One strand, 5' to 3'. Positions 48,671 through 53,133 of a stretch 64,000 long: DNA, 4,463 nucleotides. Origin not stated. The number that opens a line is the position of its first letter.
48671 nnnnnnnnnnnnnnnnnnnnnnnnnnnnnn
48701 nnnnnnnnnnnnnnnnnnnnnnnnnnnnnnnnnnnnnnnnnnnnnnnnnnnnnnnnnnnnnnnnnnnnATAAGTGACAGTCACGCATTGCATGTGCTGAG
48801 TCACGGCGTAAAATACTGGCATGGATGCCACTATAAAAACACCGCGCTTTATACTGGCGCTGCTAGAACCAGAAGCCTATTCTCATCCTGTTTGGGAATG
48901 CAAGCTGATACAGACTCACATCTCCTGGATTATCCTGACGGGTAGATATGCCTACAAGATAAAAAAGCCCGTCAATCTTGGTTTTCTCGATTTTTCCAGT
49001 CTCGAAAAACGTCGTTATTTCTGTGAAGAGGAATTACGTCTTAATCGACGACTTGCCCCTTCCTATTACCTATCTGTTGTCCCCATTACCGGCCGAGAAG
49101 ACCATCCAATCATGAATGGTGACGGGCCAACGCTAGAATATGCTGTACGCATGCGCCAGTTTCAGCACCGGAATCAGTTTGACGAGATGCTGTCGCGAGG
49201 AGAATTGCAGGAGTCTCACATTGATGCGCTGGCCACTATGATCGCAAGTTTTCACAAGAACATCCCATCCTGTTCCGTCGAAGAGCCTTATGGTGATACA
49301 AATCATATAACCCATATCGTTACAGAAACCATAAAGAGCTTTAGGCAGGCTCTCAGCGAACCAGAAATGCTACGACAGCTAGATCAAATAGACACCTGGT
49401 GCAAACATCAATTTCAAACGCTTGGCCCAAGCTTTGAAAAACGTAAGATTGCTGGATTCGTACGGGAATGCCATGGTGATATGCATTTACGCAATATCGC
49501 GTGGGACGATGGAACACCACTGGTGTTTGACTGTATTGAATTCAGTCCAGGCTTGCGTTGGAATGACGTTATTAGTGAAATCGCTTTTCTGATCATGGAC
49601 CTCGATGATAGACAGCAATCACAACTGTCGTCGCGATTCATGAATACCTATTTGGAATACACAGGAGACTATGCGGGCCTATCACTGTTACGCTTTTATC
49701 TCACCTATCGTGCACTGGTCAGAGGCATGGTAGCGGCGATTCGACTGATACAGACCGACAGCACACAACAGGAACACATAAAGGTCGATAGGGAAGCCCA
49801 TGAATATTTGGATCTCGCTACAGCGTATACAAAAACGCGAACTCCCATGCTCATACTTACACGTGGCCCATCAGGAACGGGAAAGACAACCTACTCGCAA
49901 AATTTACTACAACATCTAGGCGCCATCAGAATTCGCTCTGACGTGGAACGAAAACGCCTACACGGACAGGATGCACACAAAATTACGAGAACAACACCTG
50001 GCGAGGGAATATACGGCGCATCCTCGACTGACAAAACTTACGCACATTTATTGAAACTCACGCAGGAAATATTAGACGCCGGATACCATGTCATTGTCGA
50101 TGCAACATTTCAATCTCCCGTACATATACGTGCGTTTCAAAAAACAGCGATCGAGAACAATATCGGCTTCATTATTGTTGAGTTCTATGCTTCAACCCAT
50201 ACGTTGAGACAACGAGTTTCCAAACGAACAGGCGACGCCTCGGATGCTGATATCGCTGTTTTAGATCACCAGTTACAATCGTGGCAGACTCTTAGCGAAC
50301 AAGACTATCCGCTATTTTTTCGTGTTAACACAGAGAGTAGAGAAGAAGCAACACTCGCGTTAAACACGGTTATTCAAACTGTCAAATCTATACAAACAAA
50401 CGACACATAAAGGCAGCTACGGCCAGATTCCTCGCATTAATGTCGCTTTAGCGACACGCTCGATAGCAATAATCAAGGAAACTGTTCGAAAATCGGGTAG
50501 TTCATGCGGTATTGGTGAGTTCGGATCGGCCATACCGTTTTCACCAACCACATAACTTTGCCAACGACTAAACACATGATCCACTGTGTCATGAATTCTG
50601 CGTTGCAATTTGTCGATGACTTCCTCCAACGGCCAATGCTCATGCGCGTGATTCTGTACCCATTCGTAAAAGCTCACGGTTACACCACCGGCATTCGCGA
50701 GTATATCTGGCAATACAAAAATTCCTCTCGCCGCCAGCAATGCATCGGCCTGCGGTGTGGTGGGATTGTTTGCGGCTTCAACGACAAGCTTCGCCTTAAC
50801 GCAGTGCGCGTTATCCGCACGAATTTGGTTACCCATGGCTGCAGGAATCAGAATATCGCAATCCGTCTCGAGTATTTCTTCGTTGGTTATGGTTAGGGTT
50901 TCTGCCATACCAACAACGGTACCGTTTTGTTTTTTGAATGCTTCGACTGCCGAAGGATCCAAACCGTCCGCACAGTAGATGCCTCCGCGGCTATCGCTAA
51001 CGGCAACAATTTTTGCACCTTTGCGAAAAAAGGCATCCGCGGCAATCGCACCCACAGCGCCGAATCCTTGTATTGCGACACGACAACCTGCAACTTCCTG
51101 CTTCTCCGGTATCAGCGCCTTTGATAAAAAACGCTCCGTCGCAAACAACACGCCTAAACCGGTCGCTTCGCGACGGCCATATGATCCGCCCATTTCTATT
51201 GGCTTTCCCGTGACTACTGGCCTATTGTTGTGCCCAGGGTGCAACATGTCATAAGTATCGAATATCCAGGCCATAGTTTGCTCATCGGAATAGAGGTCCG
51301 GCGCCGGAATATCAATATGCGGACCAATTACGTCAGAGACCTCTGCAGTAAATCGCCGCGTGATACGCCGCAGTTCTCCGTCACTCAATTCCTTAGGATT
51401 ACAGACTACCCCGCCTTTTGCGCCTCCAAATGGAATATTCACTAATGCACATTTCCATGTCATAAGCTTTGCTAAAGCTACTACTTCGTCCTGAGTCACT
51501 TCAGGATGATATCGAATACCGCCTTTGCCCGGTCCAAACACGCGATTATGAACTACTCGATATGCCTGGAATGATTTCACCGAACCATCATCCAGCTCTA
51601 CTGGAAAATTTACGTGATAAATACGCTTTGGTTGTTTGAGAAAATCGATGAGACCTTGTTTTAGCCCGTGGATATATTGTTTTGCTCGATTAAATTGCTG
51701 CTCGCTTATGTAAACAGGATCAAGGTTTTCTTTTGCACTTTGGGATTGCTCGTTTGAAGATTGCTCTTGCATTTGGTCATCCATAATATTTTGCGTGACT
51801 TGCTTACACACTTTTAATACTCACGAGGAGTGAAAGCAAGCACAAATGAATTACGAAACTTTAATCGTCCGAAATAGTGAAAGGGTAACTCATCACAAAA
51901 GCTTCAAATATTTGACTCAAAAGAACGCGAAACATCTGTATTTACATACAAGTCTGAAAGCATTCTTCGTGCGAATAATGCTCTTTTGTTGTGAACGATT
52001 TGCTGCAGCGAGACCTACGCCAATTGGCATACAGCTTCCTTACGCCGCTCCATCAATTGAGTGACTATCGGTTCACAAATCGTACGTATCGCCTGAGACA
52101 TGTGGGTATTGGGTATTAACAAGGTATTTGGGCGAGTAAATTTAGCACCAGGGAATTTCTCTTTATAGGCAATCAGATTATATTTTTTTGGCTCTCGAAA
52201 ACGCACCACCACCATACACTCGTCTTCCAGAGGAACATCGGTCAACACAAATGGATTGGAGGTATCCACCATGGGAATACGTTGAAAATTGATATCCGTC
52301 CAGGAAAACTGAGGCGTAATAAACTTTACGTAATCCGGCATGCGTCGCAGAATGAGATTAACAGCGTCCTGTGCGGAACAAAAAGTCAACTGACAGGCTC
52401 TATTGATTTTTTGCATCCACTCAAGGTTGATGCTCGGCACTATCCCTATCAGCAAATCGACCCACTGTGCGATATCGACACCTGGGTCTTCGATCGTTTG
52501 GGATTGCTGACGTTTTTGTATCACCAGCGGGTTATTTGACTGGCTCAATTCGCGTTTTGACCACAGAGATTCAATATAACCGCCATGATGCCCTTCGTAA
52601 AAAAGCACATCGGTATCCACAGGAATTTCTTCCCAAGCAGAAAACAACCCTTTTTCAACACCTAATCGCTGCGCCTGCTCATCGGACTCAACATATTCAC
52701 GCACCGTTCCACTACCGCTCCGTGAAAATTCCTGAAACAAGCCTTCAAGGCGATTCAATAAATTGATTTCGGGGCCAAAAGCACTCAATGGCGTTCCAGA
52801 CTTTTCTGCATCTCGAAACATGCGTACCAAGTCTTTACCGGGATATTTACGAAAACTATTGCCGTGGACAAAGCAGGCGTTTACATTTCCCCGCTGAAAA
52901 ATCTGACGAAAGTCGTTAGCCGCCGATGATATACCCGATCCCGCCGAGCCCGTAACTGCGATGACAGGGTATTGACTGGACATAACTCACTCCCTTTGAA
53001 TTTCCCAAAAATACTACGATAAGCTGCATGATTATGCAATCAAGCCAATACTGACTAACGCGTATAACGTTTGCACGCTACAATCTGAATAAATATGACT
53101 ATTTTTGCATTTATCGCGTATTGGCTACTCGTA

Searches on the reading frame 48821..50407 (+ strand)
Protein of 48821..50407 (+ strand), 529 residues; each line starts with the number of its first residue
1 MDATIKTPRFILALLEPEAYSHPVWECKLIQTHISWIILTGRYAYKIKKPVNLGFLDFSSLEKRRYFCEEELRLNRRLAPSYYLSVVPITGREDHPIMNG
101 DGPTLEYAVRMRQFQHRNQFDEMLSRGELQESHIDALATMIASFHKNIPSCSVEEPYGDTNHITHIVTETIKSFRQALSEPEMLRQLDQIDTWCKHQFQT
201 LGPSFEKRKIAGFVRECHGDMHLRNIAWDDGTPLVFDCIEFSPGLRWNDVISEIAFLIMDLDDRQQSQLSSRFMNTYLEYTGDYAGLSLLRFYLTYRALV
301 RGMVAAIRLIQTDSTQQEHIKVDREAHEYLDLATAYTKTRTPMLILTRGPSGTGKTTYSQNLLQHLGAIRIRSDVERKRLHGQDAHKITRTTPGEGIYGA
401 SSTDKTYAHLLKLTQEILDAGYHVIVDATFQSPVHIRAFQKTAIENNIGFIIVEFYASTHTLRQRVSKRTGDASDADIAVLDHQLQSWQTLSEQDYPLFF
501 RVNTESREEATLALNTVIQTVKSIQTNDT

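Call 82: search_protein_families(library=pfam, proteins=[window:48821-50407:+], max_evalue=0.0001)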
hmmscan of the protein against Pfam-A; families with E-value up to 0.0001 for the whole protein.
window:48821-50407:+ (529 aa): 4 families
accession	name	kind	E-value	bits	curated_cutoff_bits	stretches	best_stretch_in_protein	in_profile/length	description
PF13671.12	AAA_33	-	3e-28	99.3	27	1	344-489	1-141/143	AAA domain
PF01636.29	APH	-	1.1e-06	29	23.2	1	129-287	88-236/239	Phosphotransferase enzyme family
PF06414.18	Zeta_toxin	-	5.4e-06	26.4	22.3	1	330-469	5-147/199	Zeta toxin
PF13238.12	AAA_18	-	3.5e-05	24.7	29.4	1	345-472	1-114/128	AAA domain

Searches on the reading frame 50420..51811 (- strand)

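Call 82: search_protein_families(library=pfam, proteins=[window:50420-51811:-], max_evalue=0.0001)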
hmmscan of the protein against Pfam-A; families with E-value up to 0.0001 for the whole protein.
window:50420-51811:- (464 aa): 3 families
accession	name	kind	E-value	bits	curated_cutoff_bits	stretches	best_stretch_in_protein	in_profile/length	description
PF00208.27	ELFV_dehydrog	-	9.8e-68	228.9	23.4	1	208-461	1-241/241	Glutamate/Leucine/Phenylalanine/Valine dehydrogenase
PF02812.23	ELFV_dehydrog_N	-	4.4e-55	185.3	25.3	1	61-188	1-128/129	Glu/Leu/Phe/Val dehydrogenase, dimerisation domain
PF05088.18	Bac_GDH_CD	-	7.1e-05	22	22.8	0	49-141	40-131/497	Bacterial NAD-glutamate dehydrogenase, catalytic domain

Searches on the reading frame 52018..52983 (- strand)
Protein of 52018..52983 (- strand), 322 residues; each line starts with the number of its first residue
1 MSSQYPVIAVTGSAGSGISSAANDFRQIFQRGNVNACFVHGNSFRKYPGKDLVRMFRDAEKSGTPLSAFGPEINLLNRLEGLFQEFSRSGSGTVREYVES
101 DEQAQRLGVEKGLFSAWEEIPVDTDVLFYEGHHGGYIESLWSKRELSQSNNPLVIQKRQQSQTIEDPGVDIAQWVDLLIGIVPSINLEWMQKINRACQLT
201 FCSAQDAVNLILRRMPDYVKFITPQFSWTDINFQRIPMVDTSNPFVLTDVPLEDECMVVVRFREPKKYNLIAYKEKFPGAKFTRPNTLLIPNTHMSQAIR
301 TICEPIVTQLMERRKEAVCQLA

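Call 82: search_protein_families(library=pfam, proteins=[window:52018-52983:-], max_evalue=0.0001)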
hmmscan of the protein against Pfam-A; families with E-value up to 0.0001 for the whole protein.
window:52018-52983:- (322 aa): 1 family
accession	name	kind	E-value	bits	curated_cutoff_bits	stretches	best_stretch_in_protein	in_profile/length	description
PF00485.24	PRK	-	6.1e-38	131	22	2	7-141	1-126/196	Phosphoribulokinase / Uridine kinase family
